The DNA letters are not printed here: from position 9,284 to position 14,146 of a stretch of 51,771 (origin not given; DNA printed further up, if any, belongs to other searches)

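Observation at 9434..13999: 1521-aa MuF polyvalent virion protein carrying a PI3/PI4-kinase-like domain and an unassigned C-terminal effector-like domain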

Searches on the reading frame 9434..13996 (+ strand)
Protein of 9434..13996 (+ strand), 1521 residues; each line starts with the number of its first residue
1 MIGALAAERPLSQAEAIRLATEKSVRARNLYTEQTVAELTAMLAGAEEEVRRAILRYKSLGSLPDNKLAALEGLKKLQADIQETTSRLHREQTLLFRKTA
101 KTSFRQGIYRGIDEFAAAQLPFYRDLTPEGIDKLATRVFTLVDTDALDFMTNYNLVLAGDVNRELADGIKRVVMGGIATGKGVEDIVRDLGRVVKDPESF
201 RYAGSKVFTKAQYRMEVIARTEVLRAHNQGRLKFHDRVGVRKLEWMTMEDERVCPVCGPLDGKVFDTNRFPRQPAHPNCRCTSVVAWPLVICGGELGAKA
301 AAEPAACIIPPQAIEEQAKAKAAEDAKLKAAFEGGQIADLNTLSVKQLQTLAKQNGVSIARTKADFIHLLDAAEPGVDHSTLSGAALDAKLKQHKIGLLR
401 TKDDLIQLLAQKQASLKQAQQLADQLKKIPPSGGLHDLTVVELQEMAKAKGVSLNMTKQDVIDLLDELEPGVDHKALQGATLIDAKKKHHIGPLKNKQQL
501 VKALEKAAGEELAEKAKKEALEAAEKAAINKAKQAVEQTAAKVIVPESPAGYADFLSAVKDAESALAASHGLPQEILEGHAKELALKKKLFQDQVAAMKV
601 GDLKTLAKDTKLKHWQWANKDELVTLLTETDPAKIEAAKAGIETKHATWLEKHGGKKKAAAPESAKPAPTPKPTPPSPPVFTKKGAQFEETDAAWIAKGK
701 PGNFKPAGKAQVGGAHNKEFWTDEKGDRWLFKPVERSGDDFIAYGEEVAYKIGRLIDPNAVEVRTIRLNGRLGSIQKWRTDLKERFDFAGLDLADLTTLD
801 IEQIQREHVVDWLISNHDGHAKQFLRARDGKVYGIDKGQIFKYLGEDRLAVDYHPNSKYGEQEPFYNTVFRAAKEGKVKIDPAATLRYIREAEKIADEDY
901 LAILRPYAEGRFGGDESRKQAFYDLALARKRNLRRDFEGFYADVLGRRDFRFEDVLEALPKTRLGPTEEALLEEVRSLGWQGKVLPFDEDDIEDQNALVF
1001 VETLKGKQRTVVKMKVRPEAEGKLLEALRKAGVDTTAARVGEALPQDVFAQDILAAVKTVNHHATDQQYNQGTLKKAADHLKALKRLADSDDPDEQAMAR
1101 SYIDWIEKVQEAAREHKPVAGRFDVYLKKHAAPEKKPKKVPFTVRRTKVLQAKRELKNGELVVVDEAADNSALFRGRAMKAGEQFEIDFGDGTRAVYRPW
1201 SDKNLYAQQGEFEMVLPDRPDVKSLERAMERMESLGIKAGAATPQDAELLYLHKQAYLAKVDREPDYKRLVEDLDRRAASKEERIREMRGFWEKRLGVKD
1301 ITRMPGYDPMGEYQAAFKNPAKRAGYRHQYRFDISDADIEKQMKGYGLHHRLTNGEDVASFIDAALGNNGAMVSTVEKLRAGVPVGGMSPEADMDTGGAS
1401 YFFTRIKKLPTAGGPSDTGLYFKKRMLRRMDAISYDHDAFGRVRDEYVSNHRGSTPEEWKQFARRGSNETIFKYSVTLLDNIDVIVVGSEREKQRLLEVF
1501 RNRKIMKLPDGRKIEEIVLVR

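Call 4: search_protein_families(library=pfam, proteins=[window:9434-13996:+], max_evalue=1)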
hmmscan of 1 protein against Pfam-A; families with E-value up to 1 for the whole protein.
window:9434-13996:+ (1521 aa): 4 families
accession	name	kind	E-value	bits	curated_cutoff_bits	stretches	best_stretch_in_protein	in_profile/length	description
PF04233.19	Phage_Mu_F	-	3e-15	57.4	29.6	1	168-282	2-110/112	Phage Mu protein F like protein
PF02037.33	SAP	-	0.0064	16.5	23.9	0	339-360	1-22/37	SAP domain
PF07804.18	HipA_C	-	0.018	15.1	30.5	0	798-824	116-142/213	HipA-like C-terminal domain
PF07498.18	Rho_N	-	0.029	14.8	24.9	0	435-462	2-31/43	Rho termination factor, N-terminal domain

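Call 5: search_protein_families(library=phrogs, proteins=[window:9434-13996:+], max_evalue=0.1)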
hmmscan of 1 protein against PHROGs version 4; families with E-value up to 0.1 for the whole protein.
window:9434-13996:+ (1521 aa): 25 families
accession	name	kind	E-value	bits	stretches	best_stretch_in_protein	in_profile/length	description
phrog_6577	-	unknown function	2.7e-236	788.5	1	46-1368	1-1066/1066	-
phrog_115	-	head and packaging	7.6e-22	79.2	1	74-284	123-315/665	minor head protein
phrog_595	-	head and packaging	4.6e-21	76.7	1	24-284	53-295/513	head maturation protease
phrog_4728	-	head and packaging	9.7e-18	65.2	1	164-289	183-302/591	head morphogenesis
phrog_2841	-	head and packaging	1.7e-17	64.6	1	163-284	193-304/525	minor head protein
phrog_3517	-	head and packaging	1e-14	55.7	2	203-284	223-326/371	head morphogenesis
phrog_2468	-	head and packaging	2.1e-13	51.4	1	139-282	122-268/303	head morphogenesis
phrog_1657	-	head and packaging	1e-11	45.7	1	165-296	159-309/337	head morphogenesis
phrog_241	-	head and packaging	5.2e-10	40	1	167-285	155-272/679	head morphogenesis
phrog_19480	-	head and packaging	1.1e-08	34.8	1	213-283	663-733/737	head morphogenesis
phrog_24918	-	head and packaging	2.6e-08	34.7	1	205-286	149-241/250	head morphogenesis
phrog_21789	-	head and packaging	1.9e-07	30.2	1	209-284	180-257/1195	virion structural protein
phrog_3281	-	DNA, RNA and nucleotide metabolism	3.6e-07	31.5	2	328-374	56-104/107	endonuclease VII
phrog_19443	-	head and packaging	4.1e-07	29.8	1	164-283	167-281/579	minor head protein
phrog_8089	-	head and packaging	2.1e-06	28.3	1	198-284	169-264/268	head morphogenesis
phrog_2724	-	unknown function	0.0001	23.7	1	594-630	45-81/83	-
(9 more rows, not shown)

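Call 8: search_dna_similar(query=window:9434-13996:+, collection=phages, mode=protein, max_rows=30)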
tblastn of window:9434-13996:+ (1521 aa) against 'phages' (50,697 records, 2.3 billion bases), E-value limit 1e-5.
Records with a match: 32; places in all: 32; records where one place covers at least 80% of the query: 0.
Best place of each record, by identity: <60% 32.
By first word of the organism name: Mycobacterium 12; Bacillus 4; Caudoviricetes 4; Stenotrophomonas 4; Janthinobacterium 2; Pseudanabaena 1; Dinoroseobacter 1; Halorubrum 1; Pseudoxanthomonas 1; Synechococcus 1; and 1 more.
By host as written in the record: Mycobacterium smegmatis mc#155 5; Bacillus cereus 3; Mycobacterium smegmatis mc2 155 2; Methanobacteriales 2; Stenotrophomonas maltophilia YCR3A-1 2; Stenotrophomonas maltophilia D1585 2; Methanomassiliicoccales 2; Janthinobacterium lividum EIF1 2; and 12 more.
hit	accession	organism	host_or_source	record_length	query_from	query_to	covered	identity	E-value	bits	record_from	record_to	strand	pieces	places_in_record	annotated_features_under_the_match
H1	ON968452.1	Pseudanabaena phage Pan1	Pseudanabaena sp.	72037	74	1518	33%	28.3%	5e-26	180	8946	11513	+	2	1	head morphogenesis protein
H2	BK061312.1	Mycobacterium phage prophiFSQJ01-1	Mycobacteroides abscessus subsp. ...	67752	707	941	15%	35.3%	5e-30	136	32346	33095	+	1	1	54: minor capsid and ADP-ribosyltransferase domain fusion protein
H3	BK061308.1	Mycobacterium phage prophiFSAT01-1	Mycobacteroides abscessus subsp. ...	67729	707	948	16%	34.1%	1e-29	135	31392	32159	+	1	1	53: minor capsid and ADP-ribosyltransferase domain fusion protein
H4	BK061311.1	Mycobacterium phage prophiFSIL01-1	Mycobacteroides abscessus subsp. ...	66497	707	948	16%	34.1%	3e-29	134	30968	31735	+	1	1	53: Minor capsid and ADP-ribosyltransferase domain fusion protein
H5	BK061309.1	Mycobacterium phage McProf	Mycobacterium chelonae strain ATCC 35752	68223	707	948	16%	34.1%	4e-29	133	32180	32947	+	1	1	54: minor capsid and ADP-ribosyltransferase domain fusion protein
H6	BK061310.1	Mycobacterium phage prophiFVLQ01-1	Mycobacteroides abscessus subsp. ...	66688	707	948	16%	33.0%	1e-26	125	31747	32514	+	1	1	56: minor capsid protein and ADP-ribosyltransferase fusion protein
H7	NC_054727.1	Mycobacterium phage Phrappuccino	Mycobacterium smegmatis mc#155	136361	701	956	17%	29.2%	2e-15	89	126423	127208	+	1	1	195: hypothetical protein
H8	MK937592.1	Mycobacterium phage Phrappuccino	Mycobacterium smegmatis mc#155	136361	701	956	17%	29.2%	2e-15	89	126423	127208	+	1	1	195: hypothetical protein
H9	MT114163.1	Mycobacterium phage Settecandela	Mycobacterium smegmatis mc#155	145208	701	956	17%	29.2%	2e-15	89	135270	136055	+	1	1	220: hypothetical protein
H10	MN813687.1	Mycobacterium phage Onyinye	Mycobacterium smegmatis mc2 155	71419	701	940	16%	30.6%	2e-19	102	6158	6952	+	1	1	16: ADP-ribosyltransferase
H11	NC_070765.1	Mycobacterium phage Onyinye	Mycobacterium smegmatis mc2 155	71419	701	940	16%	30.6%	2e-19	102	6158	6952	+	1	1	16: ADP-ribosyltransferase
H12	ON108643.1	Mycobacterium phage Leopard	Mycobacterium smegmatis mc#155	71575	701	940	16%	30.6%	2e-19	102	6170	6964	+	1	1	15: ADP-ribosyltransferase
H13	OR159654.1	Mycobacterium phage Aikoy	Mycobacterium smegmatis mc#155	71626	701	940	16%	30.6%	2e-19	102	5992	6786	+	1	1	15: ADP-ribosyltransferase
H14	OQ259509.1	Bacillus phage BC-7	Bacillus cereus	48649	74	287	14%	25.6%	2e-10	72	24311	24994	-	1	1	head morphologies protein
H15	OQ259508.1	Bacillus phage BC-6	Bacillus cereus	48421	119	287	11%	28.7%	1e-9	70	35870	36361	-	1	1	head morphologies protein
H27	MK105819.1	Synechococcus phage S-H1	Synechococcus sp. WH 7803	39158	166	284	8%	28.3%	5e-6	58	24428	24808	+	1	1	hypothetical protein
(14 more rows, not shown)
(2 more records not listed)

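Call 10: get_annotated_region(hit=H5, flank=4000)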
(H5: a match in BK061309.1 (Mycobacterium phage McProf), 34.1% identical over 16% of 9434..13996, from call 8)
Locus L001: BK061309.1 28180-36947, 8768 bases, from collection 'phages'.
description: TPA_asm: Mycobacterium phage McProf, complete genome.
organism: Mycobacterium phage McProf (NCBI taxid 2962773)
taxonomy: Viruses; Duplodnaviria; Heunggongvirae; Uroviricota; Caudoviricetes
host: Mycobacterium chelonae strain ATCC 35752; source: -; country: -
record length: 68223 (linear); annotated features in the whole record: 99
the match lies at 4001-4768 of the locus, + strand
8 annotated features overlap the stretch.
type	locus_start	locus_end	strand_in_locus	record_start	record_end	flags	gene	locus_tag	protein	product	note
CDS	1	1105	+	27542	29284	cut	52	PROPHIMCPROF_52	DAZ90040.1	terminase, large subunit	-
CDS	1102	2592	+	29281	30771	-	53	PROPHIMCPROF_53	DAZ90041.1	portal protein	-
CDS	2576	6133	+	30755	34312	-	54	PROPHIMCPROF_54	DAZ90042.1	minor capsid and ADP-ribosyltransferase domain fusion protein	-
CDS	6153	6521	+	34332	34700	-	55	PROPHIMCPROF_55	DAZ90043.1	hypothetical protein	-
CDS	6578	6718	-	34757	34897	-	56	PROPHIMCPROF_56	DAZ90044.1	hypothetical protein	-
CDS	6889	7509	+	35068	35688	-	57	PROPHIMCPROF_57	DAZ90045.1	scaffolding protein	-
CDS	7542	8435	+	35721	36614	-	58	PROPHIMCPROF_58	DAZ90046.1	major capsid protein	-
CDS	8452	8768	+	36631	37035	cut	59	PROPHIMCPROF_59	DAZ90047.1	head-to-tail adaptor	-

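Call 11: get_annotated_region(hit=H1, flank=5000)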
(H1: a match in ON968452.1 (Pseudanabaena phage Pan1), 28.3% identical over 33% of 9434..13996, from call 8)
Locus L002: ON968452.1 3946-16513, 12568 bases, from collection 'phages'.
description: Pseudanabaena phage Pan1, complete genome.
organism: Pseudanabaena phage Pan1 (NCBI taxid 2981584)
taxonomy: Viruses; Duplodnaviria; Heunggongvirae; Uroviricota; Caudoviricetes; Nanhaivirus
host: Pseudanabaena sp.; source: water samples from the Lake Chaohu; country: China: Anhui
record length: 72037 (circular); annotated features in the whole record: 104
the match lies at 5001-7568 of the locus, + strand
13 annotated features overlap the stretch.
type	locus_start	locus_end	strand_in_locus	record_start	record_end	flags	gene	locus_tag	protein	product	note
CDS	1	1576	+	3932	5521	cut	-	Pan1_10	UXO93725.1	portal protein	Portal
CDS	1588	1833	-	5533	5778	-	-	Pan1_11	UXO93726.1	hypothetical protein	-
CDS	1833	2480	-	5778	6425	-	-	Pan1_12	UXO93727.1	hypothetical protein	-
CDS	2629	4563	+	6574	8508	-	-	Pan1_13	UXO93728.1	putative ribonucleotide reductase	Reductase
CDS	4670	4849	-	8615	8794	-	-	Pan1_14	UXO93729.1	hypothetical protein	-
CDS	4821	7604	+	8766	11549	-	-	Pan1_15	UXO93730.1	head morphogenesis protein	Minor capsid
CDS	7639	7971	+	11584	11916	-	-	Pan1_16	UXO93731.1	hypothetical protein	-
CDS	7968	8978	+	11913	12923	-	-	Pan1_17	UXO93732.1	N-acetylmuramidase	Acetylmuramidase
CDS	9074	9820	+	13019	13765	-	-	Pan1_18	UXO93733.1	phosphate starvation-inducible protein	PhoH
CDS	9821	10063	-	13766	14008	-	-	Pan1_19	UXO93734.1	hypothetical protein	-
CDS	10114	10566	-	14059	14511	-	-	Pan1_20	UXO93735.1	hypothetical protein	-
CDS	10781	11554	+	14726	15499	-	-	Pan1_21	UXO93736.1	minor structural protein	Minor structural; phage minor structural protein gp20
CDS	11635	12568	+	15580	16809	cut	-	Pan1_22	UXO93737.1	coat protein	major capsid; P22-like coat protein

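Call 12: search_protein_families(library=pfam, proteins=[L001:2576-6130:+, L002:4821-7601:+], max_evalue=1)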
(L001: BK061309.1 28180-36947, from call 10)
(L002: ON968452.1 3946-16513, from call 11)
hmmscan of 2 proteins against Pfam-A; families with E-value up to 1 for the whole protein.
L001:2576-6130:+ (1185 aa): 2 families
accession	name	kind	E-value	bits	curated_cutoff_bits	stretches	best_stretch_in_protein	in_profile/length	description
PF25310.1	VG15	-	5.7e-37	128.4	26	1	7-203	6-209/212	VG15 protein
PF03496.20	ADPrib_exo_Tox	-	4.7e-16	59.2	23.4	1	1007-1176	16-191/196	ADP-ribosyltransferase exoenzyme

L002:4821-7601:+ (927 aa): 3 families
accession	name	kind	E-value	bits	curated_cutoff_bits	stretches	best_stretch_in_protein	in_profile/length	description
PF04233.19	Phage_Mu_F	-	7.8e-09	36.7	29.6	1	153-277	6-111/112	Phage Mu protein F like protein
PF22743.2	PspAA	-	0.018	15.7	27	0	29-82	15-65/92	PspA-Associated protein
PF17098.10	Wtap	-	0.31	11.4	35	1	25-86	58-119/155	WTAP/Mum2p family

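Call 14: get_annotated_region(hit=H7, flank=3000)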
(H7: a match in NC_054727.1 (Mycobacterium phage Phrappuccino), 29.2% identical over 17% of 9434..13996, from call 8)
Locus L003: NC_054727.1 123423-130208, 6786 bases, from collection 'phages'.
description: Mycobacterium phage Phrappuccino, complete genome.
organism: Mycobacterium phage Phrappuccino (NCBI taxid 2591223)
taxonomy: Viruses; Duplodnaviria; Heunggongvirae; Uroviricota; Caudoviricetes; Phrappuccinovirus; Phreappuccinovirus Phrappuccino
host: Mycobacterium smegmatis mc#155; source: soil; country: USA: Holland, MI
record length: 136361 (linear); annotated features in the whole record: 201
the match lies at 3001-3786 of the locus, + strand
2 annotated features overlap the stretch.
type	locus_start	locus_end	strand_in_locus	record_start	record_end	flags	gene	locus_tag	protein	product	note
CDS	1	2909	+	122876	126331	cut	194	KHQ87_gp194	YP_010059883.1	virion structural protein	gp194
CDS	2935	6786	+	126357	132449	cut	195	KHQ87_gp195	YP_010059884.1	hypothetical protein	gp195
